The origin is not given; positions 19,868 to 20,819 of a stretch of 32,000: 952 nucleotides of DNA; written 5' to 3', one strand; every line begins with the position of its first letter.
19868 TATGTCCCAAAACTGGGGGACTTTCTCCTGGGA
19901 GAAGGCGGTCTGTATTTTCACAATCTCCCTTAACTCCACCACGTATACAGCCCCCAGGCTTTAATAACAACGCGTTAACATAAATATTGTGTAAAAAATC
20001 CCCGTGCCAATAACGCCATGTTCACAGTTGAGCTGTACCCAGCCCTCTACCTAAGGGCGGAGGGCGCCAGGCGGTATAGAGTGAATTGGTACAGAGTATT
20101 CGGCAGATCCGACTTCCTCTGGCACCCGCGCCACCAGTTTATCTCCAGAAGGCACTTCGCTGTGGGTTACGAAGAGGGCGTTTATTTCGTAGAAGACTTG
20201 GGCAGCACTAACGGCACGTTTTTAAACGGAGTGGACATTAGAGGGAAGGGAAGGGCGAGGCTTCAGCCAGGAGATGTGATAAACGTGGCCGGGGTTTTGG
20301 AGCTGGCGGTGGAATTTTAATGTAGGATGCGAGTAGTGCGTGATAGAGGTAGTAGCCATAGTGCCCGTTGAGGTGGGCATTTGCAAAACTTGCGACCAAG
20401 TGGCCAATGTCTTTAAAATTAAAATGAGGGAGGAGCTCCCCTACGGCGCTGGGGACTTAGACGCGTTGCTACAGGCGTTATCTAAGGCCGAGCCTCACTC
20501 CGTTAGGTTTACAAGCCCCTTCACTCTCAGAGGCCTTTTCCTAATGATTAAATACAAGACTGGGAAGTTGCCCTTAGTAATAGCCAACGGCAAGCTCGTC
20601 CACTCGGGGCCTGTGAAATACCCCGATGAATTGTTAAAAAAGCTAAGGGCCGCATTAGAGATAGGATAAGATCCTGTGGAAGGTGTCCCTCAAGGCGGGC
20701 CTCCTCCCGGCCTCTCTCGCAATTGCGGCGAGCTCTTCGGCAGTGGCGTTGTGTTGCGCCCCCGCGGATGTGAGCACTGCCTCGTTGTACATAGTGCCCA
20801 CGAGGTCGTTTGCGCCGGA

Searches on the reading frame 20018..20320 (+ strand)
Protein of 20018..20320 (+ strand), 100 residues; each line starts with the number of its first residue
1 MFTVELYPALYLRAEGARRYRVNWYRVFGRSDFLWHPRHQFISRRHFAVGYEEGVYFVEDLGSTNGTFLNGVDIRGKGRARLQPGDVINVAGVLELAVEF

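Call 3: search_protein_families(library=pfam, proteins=[window:20018-20320:+], max_evalue=0.01)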
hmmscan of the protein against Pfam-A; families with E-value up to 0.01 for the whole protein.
window:20018-20320:+ (100 aa): 2 families
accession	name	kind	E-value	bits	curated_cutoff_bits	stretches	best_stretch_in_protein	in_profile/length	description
PF00498.31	FHA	-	1.2e-16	61.3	20.7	1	27-90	2-66/67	FHA domain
PF16697.10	Yop-YscD_cpl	-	8e-06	26.5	33.2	1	42-97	36-89/94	Inner membrane component of T3SS, cytoplasmic domain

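Call 4: search_protein_families(library=ncbifam, proteins=[window:20018-20320:+], max_evalue=0.01)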
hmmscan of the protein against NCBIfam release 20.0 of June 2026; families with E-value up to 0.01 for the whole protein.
window:20018-20320:+ (100 aa): 5 families
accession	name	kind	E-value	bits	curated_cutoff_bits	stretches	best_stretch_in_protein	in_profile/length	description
TIGR03354.1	VI_FHA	hypoth_equivalog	5.5e-09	36.3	120.25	1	37-100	40-103/420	type VI secretion system-associated FHA domain protein TagH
NF049868.1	FhaB_Rv0019c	equivalog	3.1e-08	33.8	125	1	40-89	103-150/158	FHA domain-containing protein FhaB/FipA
NF052573.1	HisKinEspAMyxo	equivalog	5.1e-07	28.1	1400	1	40-91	63-112/755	serine histidine kinase EspA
NF041660.2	oxygluDhInhib_OdhI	equivalog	0.00012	22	200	1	42-89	75-119/130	oxoglutarate dehydrogenase inhibitor Odhl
NF033760.1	gliding_GltG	equivalog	0.002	16.8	650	1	53-92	55-91/650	adventurous gliding motility protein GltG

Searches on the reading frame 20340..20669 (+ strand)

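Call 3: search_protein_families(library=pfam, proteins=[window:20340-20669:+], max_evalue=0.01)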
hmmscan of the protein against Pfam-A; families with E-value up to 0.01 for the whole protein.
window:20340-20669:+ (109 aa): 1 family
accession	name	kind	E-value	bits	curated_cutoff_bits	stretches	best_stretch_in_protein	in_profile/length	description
PF13192.12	Thioredoxin_3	-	6e-05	23.5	24.8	0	70-102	43-75/76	Thioredoxin domain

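Call 4: search_protein_families(library=ncbifam, proteins=[window:20340-20669:+], max_evalue=0.01)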
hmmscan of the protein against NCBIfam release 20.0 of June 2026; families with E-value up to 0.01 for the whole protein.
window:20340-20669:+ (109 aa): 0 families
